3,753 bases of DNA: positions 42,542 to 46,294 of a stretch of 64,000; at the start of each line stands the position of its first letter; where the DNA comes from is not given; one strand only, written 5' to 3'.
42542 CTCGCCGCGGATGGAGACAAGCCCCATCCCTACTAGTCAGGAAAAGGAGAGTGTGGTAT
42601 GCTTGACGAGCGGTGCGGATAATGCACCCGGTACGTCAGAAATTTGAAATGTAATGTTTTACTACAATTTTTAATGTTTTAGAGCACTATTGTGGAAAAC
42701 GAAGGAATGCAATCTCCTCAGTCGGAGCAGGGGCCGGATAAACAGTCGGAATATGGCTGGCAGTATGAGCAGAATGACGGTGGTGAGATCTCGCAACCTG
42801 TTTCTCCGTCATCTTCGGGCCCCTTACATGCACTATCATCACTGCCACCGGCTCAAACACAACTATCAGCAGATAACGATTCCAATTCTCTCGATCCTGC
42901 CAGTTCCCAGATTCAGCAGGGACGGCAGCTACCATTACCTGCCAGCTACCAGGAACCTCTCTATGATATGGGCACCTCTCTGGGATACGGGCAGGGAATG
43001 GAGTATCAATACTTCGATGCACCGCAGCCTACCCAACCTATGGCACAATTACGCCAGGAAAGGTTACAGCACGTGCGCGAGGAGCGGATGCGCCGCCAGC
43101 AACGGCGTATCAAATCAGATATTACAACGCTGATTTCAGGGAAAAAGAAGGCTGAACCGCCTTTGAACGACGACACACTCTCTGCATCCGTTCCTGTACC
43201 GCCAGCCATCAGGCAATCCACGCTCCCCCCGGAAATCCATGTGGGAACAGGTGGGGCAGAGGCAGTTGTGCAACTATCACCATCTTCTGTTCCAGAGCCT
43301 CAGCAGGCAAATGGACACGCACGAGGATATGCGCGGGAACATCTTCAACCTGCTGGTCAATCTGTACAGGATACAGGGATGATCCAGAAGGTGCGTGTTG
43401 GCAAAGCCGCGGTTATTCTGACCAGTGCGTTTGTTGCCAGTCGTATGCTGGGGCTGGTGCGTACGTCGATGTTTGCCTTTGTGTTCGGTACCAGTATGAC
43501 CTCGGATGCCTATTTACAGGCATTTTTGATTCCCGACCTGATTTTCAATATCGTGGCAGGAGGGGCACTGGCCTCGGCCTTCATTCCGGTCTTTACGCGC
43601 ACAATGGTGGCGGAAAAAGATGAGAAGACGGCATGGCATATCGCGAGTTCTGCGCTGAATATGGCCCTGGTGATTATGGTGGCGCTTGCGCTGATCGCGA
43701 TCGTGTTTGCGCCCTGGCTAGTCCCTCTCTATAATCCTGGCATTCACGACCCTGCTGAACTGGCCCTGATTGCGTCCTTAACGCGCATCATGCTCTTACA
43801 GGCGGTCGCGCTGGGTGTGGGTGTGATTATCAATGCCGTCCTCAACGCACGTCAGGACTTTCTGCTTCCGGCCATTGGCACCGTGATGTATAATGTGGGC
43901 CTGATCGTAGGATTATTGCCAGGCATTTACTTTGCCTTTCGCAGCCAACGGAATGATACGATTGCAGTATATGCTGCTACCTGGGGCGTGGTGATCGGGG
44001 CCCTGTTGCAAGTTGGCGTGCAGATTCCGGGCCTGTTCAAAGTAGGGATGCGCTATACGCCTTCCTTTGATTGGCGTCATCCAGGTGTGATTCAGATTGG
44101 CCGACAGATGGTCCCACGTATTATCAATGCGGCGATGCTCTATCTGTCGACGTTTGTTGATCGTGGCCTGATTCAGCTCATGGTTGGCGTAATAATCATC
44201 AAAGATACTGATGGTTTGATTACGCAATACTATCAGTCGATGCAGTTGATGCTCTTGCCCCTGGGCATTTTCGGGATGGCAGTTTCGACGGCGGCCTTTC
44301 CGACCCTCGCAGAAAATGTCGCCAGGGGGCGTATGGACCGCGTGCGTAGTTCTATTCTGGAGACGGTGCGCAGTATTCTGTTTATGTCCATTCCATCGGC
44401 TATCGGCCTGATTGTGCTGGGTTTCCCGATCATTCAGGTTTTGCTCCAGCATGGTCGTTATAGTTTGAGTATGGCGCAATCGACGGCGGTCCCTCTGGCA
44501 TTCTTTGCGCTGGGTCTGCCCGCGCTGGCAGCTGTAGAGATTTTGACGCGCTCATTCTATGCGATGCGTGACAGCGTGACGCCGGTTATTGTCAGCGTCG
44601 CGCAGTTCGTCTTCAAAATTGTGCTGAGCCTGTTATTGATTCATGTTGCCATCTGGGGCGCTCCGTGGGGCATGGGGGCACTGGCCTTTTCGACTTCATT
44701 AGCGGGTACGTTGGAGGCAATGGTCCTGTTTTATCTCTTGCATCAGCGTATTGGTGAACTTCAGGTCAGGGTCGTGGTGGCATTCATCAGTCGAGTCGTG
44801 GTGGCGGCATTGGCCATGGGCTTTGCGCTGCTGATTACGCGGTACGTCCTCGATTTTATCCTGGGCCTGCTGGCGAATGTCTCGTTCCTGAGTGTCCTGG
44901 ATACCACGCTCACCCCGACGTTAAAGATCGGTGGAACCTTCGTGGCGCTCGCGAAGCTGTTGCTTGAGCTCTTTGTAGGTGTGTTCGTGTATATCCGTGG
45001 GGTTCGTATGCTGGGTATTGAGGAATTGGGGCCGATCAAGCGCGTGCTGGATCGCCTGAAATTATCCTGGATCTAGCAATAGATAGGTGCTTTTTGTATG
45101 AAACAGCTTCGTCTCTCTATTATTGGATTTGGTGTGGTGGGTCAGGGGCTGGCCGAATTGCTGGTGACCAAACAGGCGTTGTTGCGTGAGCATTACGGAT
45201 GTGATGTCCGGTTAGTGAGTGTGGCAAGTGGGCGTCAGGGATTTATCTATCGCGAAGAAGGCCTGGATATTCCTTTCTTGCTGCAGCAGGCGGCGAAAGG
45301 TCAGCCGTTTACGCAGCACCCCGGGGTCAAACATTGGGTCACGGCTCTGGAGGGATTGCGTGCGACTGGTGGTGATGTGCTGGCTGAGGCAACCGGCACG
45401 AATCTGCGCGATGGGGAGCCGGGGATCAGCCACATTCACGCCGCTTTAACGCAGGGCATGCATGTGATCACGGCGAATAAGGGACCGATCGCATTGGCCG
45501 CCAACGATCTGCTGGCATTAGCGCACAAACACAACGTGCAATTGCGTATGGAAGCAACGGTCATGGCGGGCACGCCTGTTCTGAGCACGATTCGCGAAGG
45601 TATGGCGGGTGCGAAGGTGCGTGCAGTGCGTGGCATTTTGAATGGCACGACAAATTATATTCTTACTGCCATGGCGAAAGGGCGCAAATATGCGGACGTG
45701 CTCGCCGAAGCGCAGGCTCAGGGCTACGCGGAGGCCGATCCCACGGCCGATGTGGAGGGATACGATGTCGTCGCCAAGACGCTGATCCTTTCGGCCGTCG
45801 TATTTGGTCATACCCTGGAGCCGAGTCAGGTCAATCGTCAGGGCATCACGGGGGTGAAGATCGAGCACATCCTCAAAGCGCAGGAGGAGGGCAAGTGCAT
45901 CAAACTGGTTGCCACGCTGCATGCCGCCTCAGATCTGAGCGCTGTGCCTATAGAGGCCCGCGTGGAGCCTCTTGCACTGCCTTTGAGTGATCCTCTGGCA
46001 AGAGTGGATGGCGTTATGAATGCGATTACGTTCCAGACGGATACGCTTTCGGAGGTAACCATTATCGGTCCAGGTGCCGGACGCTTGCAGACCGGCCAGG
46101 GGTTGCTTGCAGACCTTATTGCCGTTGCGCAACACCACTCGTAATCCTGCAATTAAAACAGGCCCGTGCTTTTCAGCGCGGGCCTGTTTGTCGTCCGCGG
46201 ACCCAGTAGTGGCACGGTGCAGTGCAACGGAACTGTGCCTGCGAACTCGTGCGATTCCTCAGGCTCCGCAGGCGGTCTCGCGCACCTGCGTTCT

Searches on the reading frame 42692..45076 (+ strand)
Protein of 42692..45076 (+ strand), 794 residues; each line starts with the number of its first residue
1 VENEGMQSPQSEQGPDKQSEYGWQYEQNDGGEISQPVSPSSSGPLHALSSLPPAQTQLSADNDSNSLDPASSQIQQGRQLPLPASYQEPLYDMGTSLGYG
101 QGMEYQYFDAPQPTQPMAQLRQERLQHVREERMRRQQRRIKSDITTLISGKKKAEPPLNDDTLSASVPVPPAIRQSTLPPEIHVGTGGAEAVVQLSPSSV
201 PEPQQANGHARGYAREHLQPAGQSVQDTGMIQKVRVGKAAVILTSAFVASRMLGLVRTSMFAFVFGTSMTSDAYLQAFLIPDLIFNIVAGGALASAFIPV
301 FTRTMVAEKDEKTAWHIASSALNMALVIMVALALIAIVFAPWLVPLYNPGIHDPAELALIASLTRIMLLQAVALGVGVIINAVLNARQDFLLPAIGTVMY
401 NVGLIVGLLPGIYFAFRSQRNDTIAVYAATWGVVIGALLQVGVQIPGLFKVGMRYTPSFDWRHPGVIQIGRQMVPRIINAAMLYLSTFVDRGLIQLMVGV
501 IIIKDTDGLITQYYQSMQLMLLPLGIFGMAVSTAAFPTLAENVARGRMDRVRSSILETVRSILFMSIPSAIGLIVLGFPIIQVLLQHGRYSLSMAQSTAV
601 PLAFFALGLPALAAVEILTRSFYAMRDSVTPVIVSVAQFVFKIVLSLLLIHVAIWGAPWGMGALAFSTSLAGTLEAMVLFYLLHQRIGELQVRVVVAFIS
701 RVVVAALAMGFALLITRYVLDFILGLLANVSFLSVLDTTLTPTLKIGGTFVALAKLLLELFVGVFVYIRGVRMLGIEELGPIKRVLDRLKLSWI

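Call 33: search_protein_families(library=pfam, proteins=[window:42692-45076:+])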
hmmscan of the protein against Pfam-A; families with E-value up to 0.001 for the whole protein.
window:42692-45076:+ (794 aa): 2 families
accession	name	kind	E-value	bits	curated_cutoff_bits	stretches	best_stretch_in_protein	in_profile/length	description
PF03023.19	MurJ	-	1.2e-81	275.1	27.4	1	262-728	2-446/451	Lipid II flippase MurJ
PF01554.23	MatE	-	8.1e-09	35.8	24.9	2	522-647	39-160/161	MatE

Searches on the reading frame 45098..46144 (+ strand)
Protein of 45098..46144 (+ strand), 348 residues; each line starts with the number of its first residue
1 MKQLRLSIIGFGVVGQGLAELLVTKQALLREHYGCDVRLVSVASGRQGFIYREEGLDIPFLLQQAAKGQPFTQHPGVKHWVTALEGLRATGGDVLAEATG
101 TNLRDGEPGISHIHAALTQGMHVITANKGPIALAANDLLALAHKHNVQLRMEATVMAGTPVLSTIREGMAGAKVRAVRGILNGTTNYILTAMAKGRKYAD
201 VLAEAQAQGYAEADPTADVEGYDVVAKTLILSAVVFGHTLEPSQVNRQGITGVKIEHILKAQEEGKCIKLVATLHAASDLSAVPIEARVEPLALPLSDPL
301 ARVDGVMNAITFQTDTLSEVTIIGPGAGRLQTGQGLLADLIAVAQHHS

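Call 33: search_protein_families(library=pfam, proteins=[window:45098-46144:+])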
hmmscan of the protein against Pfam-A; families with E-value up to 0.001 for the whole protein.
window:45098-46144:+ (348 aa): 2 families
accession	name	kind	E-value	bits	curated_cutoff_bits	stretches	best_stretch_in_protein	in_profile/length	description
PF00742.24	Homoserine_dh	-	4.2e-60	202.9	22.9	1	160-341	1-173/173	Homoserine dehydrogenase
PF03447.22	NAD_binding_3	-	7.2e-07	30.4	24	1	10-151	1-115/116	Homoserine dehydrogenase, NAD binding domain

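Call 34: find_related_loci(query=window:45098-46144:+, collection=genome_contigs, flank=3000)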
Query window:45098-46144:+ (348 aa) in genome_contigs; peptide patterns used: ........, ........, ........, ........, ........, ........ (x = any residue, [..] = any of these).
281 stretches matched a pattern; 209 encode a relative of the query (tblastn E <= 1e-3); the best 80 are kept; 80 distinct loci.
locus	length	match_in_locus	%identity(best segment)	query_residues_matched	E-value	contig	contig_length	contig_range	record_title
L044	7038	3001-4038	83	1-346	0e+0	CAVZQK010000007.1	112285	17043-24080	MAG: uncultured Chloroflexia bacterium isolate MFD09603.bin.2.180 genome assembly, contig: contig_15823, whole genome sh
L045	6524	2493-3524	77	1-344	4e-175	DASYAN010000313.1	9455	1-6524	MAG TPA_asm: Ktedonobacteraceae bacterium isolate SMAG_U4882 k141_4017698, whole genome shotgun sequence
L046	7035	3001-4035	75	1-345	1e-173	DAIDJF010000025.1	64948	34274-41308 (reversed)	MAG TPA_asm: Ktedonobacterales bacterium isolate clean17 NODE_25_length_64948_cov_4.708421, whole genome shotgun sequenc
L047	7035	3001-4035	76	1-345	7e-173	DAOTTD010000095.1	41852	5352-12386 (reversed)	MAG TPA_asm: Ktedonobacteraceae bacterium isolate B30_77 k127_3821903, whole genome shotgun sequence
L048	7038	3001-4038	74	1-346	1e-171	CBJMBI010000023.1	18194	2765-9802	MAG TPA_asm: uncultured Ktedonobacterales bacterium isolate SRR27822709_binner12_Refined_16 genome assembly, contig: ERZ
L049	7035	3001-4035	76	1-345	1e-169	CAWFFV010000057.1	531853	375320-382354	MAG: uncultured Chloroflexia bacterium isolate MFD05502.bin.2.81 genome assembly, contig: contig_43721, whole genome sho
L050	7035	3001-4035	76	1-344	3e-169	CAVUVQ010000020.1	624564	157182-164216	MAG: uncultured Chloroflexia bacterium isolate MFD01213.bin.2.17 genome assembly, contig: contig_3897, whole genome shot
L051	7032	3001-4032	76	1-344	3e-168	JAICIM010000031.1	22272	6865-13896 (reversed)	MAG: Ktedonobacteraceae bacterium isolate GZL_FP_2_bin.97 k141_3201431_length_22272_cov_15.4979, whole genome shotgun se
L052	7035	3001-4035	74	1-345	1e-167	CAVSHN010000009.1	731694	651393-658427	MAG: uncultured Chloroflexia bacterium isolate MFD01476.bin.2.21 genome assembly, contig: contig_38931, whole genome sho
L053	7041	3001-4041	73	1-345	2e-166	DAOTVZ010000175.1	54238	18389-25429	MAG TPA_asm: Ktedonobacteraceae bacterium isolate H111_94 k127_1594290, whole genome shotgun sequence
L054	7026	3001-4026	74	1-345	6e-166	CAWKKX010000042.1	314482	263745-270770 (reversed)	MAG: uncultured Chloroflexia bacterium isolate MFD04580.bin.2.112 genome assembly, contig: contig_53117, whole genome sh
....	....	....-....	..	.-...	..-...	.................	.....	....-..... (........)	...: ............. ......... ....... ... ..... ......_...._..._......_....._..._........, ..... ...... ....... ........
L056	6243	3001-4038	71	1-346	1e-164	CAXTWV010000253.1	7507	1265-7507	MAG TPA_asm: uncultured Ktedonobacteraceae bacterium isolate public_SRR14722087_metawrap_bin.1 genome assembly, contig:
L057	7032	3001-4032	71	1-344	3e-163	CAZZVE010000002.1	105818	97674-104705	MAG: uncultured Ktedonobacterales bacterium isolate Brown_J.bin.2 genome assembly, contig: NODE_3_length_105818_cov_10.9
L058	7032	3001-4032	72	1-345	2e-162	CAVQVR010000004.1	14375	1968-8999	MAG: uncultured Chloroflexia bacterium isolate MFD10064.bin.2.18 genome assembly, contig: contig_113694, whole genome sh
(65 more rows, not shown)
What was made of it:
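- Tried and rejected: The second genome scan was spent on identifying the taxon (call 34).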
